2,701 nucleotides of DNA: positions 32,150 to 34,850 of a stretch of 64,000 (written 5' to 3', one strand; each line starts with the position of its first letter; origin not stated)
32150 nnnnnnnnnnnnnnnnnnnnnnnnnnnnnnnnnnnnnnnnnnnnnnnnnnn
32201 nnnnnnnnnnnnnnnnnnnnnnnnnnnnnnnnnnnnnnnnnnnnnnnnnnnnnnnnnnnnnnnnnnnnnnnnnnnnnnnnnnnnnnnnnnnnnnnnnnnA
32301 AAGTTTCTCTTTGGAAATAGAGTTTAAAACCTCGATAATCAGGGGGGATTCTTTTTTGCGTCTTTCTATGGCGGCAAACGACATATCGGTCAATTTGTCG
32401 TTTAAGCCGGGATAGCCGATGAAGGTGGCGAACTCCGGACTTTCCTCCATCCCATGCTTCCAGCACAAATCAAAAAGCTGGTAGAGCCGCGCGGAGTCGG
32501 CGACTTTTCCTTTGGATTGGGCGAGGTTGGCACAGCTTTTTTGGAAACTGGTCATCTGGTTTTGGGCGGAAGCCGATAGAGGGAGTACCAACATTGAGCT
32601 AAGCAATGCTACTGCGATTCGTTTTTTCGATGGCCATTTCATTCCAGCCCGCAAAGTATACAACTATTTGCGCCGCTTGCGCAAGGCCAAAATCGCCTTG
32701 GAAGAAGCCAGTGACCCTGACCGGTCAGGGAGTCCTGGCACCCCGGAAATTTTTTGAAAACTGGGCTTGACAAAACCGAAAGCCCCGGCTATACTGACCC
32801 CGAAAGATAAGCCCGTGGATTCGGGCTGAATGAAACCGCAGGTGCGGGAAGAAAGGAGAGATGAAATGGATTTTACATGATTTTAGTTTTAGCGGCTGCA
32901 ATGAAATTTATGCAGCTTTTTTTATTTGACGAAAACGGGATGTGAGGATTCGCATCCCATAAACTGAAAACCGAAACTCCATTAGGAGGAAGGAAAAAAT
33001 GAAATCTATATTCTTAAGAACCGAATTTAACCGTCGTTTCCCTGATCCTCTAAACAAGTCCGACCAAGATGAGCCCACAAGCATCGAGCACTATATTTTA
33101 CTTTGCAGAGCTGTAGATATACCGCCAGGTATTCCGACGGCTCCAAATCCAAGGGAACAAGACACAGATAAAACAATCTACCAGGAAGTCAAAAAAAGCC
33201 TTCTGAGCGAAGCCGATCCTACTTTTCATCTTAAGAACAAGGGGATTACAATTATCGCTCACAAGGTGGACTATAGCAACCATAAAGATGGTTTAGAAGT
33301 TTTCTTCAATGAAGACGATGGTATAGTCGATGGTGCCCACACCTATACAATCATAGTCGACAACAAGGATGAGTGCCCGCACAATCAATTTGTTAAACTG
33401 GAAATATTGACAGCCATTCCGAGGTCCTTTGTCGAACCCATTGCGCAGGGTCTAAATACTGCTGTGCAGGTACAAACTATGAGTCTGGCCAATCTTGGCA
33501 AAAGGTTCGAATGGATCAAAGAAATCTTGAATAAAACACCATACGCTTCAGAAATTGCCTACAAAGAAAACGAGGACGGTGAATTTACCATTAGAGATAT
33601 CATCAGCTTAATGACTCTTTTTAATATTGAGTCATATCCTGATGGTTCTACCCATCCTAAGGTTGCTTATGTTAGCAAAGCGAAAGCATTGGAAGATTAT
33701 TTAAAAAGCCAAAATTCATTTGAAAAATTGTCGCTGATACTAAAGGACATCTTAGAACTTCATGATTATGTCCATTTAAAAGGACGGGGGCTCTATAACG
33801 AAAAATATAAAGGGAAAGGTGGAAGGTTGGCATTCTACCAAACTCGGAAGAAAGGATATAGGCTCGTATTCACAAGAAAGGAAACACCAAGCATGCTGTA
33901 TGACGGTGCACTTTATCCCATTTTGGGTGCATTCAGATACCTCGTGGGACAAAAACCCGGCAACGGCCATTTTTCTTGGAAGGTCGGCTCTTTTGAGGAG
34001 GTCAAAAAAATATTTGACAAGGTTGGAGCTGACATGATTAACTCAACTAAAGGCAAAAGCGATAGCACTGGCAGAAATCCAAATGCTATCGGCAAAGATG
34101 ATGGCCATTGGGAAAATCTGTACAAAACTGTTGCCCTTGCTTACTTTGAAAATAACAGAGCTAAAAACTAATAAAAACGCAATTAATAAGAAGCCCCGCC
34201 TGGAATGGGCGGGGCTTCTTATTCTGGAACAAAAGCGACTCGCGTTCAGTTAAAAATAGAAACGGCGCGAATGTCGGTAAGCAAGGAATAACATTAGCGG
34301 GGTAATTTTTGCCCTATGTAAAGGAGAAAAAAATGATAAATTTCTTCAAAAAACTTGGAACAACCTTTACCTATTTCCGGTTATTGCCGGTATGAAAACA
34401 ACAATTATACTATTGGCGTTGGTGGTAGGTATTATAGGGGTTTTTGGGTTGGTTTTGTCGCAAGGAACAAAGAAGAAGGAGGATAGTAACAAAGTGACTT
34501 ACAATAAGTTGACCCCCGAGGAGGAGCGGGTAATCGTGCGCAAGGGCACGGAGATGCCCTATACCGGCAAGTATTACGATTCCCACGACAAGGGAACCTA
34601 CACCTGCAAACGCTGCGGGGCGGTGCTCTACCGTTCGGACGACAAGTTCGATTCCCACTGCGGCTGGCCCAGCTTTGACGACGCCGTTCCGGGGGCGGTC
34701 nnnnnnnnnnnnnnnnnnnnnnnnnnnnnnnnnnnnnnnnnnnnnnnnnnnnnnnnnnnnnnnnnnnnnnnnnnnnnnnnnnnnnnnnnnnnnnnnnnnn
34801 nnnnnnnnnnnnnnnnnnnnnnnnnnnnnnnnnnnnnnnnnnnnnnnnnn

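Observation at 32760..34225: Single AT-rich 390-aa gene with near-consensus sigma-70 promoter, structured 5'UTR and its own terminator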

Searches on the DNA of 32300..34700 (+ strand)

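Call 8: search_rna_families(source=window, start=32300, end=34700, threshold=evalue, max_evalue=10, show_alignments=2)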
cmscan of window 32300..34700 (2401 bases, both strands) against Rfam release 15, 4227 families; matches with E-value up to 10: 15.
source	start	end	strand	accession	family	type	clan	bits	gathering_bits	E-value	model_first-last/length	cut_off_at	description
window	34184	34253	-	RF00506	Thr_leader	Cis-reg; leader;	-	30.5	55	0.0038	1-118/118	no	Threonine operon leader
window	34149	34250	-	RF01770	rimP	Cis-reg; leader;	-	28.6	47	0.057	1-102/102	no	Gammaprotebacteria rimP leader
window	34188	34246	-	RF02450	ncr1175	Gene; sRNA;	-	21.4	60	0.76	1-110/110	no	Bacillus sRNA ncr1175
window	34152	34238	+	RF02621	BSnc120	Gene; sRNA;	-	21.3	114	0.13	1-88/88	no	Brucella sRNA 120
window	34167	34223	+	RF01859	Phe_leader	Cis-reg; leader;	-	20.8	55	2.3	1-125/125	no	Phenylalanine leader peptide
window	34177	34230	-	RF00125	IS128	Gene; sRNA;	-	19.1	80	0.65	1-209/209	no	IS128 RNA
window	34185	34248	-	RF01772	rnk_pseudo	Cis-reg; leader;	-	19.1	55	4.3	1-108/108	no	Pseudomonas rnk leader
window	33699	33726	-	RF01334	CRISPR-DR21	Gene; CRISPR;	-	18.7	48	7.6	1-37/37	no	CRISPR RNA direct repeat element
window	34188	34223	-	RF02621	BSnc120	Gene; sRNA;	-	17.9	114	1.5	38-70/88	no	Brucella sRNA 120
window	32803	32861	-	RF02278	Betaproteobacteria_toxic_sRNA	Gene; sRNA;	-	16.8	50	3.9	1-64/64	no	Betaproteobacteria toxic small RNA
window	34161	34218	+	RF01393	isrJ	Gene; sRNA;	-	16.7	37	7.1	1-75/75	no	isrJ Hfq binding RNA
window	32995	33018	-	RF00180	REN-SRE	Cis-reg;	-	16.4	41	0.94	1-37/37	no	Renin stability regulatory element (REN-SRE)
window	34185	34287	-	RF02837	anti-hemB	Gene; sRNA;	-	15.5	49.5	2.4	1-81/81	no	Burkholderia RNA 7 (anti-hemB)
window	34194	34244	+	RF02401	ClpQY_promoter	Cis-reg;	-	14.4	42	5.7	1-57/57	no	ClpQY promoter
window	32724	32779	-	RF02147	MEG8_3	Gene; lncRNA;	-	12.8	40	5.1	1-66/66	no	Maternally expressed 8 exon 3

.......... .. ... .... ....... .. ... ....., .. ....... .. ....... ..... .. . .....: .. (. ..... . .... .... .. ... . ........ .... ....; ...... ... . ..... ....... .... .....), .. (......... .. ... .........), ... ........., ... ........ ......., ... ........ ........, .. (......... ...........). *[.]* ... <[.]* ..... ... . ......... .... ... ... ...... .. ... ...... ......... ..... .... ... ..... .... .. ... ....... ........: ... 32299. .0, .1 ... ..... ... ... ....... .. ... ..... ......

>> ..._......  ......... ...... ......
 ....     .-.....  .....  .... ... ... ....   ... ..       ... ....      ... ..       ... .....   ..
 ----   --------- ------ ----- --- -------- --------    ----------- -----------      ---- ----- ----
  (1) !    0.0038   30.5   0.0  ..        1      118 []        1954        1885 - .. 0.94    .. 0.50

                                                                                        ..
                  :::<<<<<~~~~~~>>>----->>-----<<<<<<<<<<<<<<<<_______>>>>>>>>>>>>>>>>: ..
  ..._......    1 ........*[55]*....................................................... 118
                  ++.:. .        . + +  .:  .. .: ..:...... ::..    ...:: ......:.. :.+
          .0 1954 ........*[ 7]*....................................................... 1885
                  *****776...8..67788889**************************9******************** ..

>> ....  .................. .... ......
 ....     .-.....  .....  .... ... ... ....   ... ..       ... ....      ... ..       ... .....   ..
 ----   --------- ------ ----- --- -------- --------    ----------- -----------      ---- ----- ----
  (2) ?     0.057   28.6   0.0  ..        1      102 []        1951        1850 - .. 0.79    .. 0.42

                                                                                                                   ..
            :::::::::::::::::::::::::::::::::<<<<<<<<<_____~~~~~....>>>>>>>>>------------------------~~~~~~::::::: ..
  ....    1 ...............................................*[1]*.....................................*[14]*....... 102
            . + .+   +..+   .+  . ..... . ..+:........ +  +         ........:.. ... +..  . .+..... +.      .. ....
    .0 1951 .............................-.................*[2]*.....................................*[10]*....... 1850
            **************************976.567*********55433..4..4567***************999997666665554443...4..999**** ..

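Call 39: search_rna_families(sources=[L013, L014, L018, L022, L023, L024, L026, L028, L030, L031, L033, L040, L016, L063], threshold=gathering)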
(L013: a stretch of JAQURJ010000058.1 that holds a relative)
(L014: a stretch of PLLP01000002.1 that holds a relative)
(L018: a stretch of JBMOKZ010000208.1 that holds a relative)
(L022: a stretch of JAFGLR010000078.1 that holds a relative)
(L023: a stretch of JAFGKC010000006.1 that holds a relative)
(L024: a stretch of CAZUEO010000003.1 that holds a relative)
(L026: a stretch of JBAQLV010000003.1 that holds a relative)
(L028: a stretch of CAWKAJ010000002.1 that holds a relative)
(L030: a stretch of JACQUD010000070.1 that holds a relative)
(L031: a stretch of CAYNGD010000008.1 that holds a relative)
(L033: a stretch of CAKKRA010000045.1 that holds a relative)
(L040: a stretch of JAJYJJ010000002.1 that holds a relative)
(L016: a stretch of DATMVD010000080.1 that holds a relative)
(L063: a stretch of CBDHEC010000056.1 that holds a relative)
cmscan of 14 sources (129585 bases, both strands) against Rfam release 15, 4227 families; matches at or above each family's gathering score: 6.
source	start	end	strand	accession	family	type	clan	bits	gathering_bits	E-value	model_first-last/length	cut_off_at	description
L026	9718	9815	-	RF00169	Bacteria_small_SRP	Gene;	CL00003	65.1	40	7.8e-12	1-97/97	no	Bacterial small signal recognition particle RNA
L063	4622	4694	+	RF00005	tRNA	Gene; tRNA;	CL00001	62.5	29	7.3e-11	1-71/71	no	tRNA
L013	3813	3895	+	RF00005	tRNA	Gene; tRNA;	CL00001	57.8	29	1.4e-09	1-71/71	no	tRNA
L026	9901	9988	-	RF00005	tRNA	Gene; tRNA;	CL00001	54.4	29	1.2e-08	1-71/71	no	tRNA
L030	245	390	+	RF01055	Molybdenum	Cis-reg; riboswitch;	-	53.9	36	8.3e-10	1-135/135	no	Molybdenum/Tungsten riboswitch aptamer (Moco RNA motif)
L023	1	65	+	RF00001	5S_rRNA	Gene; rRNA;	CL00113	38.6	38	0.00041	52-120/120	5'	5S ribosomal RNA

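Call 50: build_rna_model(alignment_id=A2, structure=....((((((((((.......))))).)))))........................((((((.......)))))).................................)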
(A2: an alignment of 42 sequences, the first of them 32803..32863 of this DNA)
Model R1 built from alignment A2 (42 sequences, 108 columns); structure: as given.
model positions 74; base pairs 16; branch points 1; effective number of sequences 42; information 0.676 bits per position. Calibrated on 0.2 Mb of random sequence (short: E-values are rough).
structure used (alignment columns):
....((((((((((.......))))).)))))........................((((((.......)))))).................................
